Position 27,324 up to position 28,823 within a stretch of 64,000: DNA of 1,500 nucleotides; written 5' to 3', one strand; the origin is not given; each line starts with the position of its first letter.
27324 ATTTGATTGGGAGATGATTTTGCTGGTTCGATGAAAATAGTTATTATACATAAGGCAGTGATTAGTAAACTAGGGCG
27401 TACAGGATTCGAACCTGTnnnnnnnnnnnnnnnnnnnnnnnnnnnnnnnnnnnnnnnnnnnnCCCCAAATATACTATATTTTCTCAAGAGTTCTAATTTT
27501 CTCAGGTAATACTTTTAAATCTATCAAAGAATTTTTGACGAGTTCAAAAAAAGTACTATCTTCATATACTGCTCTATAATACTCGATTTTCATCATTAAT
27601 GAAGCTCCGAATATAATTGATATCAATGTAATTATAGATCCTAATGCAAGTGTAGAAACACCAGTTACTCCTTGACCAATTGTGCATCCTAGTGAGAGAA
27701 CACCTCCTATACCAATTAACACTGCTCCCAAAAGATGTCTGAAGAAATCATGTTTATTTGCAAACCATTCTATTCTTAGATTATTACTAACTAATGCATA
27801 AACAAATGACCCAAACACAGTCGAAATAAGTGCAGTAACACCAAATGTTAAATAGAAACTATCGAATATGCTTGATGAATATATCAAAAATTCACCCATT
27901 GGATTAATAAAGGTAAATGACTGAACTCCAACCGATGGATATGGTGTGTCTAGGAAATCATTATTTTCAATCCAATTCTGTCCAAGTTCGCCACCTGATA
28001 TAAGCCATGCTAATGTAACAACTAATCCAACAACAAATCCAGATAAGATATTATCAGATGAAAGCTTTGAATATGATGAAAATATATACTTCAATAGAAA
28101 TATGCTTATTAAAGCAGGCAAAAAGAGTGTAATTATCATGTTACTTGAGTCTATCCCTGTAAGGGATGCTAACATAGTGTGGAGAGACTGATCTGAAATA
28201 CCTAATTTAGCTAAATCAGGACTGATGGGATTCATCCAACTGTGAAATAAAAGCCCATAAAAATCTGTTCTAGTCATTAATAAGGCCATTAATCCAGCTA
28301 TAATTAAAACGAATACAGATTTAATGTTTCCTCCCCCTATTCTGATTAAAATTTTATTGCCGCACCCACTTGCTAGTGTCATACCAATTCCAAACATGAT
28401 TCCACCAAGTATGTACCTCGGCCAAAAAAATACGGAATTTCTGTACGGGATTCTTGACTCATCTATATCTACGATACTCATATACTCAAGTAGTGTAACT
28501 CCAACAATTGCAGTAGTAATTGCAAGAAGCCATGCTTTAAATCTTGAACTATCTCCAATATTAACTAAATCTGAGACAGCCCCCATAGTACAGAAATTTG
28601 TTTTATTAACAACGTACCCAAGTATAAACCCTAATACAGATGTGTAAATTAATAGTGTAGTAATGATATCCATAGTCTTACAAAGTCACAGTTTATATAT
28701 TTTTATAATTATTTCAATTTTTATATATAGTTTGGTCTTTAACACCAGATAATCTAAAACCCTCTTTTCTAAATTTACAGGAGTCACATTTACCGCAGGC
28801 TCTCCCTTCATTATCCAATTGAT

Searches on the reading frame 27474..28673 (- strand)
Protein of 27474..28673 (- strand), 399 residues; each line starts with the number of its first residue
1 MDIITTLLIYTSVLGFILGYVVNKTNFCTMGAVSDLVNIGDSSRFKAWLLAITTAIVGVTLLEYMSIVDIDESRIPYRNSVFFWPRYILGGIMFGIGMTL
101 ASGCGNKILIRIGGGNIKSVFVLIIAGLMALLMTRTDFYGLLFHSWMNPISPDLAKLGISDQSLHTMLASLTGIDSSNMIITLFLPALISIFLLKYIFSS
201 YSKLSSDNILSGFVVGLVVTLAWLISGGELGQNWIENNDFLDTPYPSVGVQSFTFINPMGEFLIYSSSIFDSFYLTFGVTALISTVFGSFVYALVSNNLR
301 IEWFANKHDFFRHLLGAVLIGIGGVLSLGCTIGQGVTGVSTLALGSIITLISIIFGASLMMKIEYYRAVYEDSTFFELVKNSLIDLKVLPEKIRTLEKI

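Call 50: search_protein_families(library=pfam, proteins=[window:27474-28673:-], max_evalue=0.00001)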
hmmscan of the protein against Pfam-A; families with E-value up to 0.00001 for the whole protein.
window:27474-28673:- (399 aa): 1 family
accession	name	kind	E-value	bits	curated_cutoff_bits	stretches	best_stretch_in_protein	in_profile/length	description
PF04143.19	Sulf_transp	-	4.7e-53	181.2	27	1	24-357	1-308/310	Sulphur transport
